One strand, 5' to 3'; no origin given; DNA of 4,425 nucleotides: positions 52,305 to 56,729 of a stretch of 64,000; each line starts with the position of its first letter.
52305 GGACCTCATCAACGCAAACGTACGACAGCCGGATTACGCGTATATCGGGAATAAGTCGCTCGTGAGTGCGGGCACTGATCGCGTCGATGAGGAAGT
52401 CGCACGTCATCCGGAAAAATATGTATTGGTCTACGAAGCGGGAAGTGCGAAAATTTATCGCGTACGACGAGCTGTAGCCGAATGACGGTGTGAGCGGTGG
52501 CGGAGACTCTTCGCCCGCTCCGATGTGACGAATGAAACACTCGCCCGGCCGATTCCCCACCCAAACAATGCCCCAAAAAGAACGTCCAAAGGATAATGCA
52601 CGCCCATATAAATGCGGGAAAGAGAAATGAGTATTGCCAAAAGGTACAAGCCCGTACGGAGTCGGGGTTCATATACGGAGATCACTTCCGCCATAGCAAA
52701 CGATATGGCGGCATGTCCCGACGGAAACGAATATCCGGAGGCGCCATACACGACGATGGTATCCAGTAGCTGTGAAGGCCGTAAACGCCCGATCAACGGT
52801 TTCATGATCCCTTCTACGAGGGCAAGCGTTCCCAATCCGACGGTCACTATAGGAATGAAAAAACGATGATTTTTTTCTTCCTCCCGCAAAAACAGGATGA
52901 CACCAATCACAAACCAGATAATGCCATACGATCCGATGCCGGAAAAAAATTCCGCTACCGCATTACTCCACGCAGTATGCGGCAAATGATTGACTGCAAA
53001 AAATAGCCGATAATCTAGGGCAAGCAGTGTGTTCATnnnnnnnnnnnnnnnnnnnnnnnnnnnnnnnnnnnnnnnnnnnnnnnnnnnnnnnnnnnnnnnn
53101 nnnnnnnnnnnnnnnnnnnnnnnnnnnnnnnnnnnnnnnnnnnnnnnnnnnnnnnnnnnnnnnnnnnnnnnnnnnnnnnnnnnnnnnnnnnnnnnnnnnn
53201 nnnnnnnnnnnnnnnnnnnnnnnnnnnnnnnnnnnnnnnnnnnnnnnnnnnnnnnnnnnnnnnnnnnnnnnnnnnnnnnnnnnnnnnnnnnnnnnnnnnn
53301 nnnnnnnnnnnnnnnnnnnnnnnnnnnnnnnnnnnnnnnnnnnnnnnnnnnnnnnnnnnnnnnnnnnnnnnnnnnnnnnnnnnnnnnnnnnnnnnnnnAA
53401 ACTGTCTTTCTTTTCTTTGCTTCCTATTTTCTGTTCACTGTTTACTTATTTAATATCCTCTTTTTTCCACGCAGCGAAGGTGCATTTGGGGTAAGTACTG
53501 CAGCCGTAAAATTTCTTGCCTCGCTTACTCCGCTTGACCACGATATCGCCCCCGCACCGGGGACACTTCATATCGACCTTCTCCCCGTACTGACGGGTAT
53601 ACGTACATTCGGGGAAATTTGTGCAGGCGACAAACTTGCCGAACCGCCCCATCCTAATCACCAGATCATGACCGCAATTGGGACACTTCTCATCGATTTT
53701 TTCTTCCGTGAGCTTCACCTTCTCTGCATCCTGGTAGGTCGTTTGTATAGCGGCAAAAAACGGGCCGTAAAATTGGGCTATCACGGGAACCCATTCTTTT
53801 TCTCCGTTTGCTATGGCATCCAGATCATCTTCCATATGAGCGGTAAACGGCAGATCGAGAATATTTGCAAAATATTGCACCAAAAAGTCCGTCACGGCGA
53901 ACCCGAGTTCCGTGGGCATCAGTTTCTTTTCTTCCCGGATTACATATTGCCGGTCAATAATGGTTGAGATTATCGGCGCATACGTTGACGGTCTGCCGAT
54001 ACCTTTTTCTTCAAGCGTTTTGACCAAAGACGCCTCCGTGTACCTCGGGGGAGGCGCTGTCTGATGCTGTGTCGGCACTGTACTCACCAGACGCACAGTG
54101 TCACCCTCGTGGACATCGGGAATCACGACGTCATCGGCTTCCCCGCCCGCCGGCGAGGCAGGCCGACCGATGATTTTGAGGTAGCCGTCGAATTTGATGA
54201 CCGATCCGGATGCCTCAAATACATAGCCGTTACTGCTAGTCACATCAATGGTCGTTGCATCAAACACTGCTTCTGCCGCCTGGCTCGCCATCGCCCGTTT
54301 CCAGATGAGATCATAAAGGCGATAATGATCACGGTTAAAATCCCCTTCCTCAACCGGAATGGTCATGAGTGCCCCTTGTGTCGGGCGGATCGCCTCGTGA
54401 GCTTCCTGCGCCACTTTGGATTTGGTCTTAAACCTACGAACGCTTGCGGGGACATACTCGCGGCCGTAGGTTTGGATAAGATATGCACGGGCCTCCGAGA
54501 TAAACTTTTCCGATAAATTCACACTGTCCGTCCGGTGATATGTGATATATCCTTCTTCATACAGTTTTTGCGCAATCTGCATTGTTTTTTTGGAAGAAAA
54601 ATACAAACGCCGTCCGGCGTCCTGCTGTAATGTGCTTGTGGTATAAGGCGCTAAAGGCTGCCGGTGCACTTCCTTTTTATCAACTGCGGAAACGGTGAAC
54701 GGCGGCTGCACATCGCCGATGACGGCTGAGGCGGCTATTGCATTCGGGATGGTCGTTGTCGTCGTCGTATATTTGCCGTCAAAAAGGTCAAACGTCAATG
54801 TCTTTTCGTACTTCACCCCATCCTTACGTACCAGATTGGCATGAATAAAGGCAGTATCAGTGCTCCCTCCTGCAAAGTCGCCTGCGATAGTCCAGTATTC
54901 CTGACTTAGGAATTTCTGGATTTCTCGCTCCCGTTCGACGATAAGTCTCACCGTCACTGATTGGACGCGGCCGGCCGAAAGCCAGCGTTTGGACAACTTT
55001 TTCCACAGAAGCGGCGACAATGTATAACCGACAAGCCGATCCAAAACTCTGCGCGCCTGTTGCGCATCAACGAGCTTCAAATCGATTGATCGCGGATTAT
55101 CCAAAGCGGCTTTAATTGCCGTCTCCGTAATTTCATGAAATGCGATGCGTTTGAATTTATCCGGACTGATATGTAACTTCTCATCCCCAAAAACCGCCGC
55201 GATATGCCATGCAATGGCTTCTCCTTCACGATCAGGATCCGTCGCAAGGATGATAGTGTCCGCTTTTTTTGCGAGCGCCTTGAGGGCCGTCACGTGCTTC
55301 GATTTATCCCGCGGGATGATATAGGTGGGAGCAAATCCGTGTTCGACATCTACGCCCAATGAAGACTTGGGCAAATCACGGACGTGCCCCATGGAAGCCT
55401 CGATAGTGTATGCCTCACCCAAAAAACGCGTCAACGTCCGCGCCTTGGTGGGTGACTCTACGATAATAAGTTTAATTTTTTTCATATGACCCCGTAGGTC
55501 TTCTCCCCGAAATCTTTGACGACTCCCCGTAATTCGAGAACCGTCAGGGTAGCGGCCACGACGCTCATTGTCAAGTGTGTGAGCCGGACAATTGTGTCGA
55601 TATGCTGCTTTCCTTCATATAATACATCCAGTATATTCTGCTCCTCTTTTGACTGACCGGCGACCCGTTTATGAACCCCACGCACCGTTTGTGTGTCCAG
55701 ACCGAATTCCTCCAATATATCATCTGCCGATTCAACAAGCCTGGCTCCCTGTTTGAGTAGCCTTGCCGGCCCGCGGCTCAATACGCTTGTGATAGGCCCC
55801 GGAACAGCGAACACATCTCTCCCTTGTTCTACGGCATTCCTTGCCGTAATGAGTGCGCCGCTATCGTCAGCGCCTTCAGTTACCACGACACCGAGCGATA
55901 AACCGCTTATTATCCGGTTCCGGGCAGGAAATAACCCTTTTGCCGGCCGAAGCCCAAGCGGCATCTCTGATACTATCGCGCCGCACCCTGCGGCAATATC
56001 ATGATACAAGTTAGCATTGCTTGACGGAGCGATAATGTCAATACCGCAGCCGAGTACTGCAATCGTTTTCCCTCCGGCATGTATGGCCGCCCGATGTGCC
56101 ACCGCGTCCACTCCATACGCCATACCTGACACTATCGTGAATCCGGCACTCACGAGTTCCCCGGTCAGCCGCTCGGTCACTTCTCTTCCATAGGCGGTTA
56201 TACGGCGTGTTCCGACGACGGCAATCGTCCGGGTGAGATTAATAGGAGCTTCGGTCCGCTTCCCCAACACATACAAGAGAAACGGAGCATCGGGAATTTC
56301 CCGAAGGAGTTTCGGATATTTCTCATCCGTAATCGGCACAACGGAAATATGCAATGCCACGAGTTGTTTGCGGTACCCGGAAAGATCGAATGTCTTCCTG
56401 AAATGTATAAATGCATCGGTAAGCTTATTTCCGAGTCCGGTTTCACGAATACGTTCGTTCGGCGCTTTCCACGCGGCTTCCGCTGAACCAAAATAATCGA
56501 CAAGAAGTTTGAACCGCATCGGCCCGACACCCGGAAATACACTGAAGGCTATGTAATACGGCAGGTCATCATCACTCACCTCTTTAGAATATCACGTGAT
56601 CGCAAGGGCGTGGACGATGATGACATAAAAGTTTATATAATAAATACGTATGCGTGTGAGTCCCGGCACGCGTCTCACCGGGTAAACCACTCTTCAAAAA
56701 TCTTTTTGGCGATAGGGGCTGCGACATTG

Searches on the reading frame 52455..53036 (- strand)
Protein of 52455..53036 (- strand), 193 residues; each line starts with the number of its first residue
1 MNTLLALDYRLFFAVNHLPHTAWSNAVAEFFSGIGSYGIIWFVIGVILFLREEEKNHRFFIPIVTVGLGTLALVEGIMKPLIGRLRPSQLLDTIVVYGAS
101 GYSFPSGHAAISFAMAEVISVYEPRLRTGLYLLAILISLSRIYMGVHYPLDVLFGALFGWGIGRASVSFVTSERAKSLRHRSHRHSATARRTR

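Call 76: search_protein_families(library=pfam, proteins=[window:52455-53036:-], max_evalue=0.0001)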
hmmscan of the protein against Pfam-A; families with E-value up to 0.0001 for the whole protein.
window:52455-53036:- (193 aa): 2 families
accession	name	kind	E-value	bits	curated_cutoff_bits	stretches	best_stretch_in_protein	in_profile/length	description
PF01569.27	PAP2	-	9e-24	84.1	27.2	1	65-171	6-126/130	PAP2 superfamily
PF14378.12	PAP2_3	-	6.7e-10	39.5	27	1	99-162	122-187/190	PAP2 superfamily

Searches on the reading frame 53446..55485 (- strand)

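Call 77: search_protein_families(library=pfam, proteins=[window:53446-55485:-], max_evalue=0.0001)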
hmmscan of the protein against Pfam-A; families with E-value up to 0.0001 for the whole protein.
window:53446-55485:- (679 aa): 4 families
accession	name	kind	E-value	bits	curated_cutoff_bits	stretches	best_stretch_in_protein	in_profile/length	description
PF01131.25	Topoisom_bac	-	1.3e-123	413.5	35.1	1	134-569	2-410/411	DNA topoisomerase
PF01396.24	Zn_ribbon_Top1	-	3.6e-31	107.1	32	2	598-632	1-35/39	Topoisomerase DNA binding C4 zinc finger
PF01751.28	Toprim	-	2.9e-24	85.5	23.1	1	5-119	1-96/96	Toprim domain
PF06906.16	DUF1272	-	1.2e-06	28.9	25.3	0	626-650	28-53/57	Protein of unknown function (DUF1272)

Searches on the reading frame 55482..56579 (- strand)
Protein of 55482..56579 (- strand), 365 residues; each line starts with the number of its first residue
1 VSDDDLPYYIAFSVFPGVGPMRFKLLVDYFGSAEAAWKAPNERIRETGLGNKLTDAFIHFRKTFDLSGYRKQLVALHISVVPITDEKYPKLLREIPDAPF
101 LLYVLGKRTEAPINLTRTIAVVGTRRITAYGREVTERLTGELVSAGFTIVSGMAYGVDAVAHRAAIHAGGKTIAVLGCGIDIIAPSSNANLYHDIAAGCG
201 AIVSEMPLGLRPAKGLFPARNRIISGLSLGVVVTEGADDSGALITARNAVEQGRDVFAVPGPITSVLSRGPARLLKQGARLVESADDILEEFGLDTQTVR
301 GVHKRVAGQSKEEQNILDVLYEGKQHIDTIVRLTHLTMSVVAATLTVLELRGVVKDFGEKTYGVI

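Call 77: search_protein_families(library=pfam, proteins=[window:55482-56579:-], max_evalue=0.0001)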
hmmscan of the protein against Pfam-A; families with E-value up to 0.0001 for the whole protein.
window:55482-56579:- (365 aa): 2 families
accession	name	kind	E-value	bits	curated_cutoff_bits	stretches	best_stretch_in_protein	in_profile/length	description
PF02481.21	DNA_processg_A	-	1.2e-72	244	29.6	1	76-283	5-211/212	DNA recombination-mediator protein A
PF17782.7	DprA_WH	-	3e-11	43.6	22.9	1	308-355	9-56/61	DprA winged helix domain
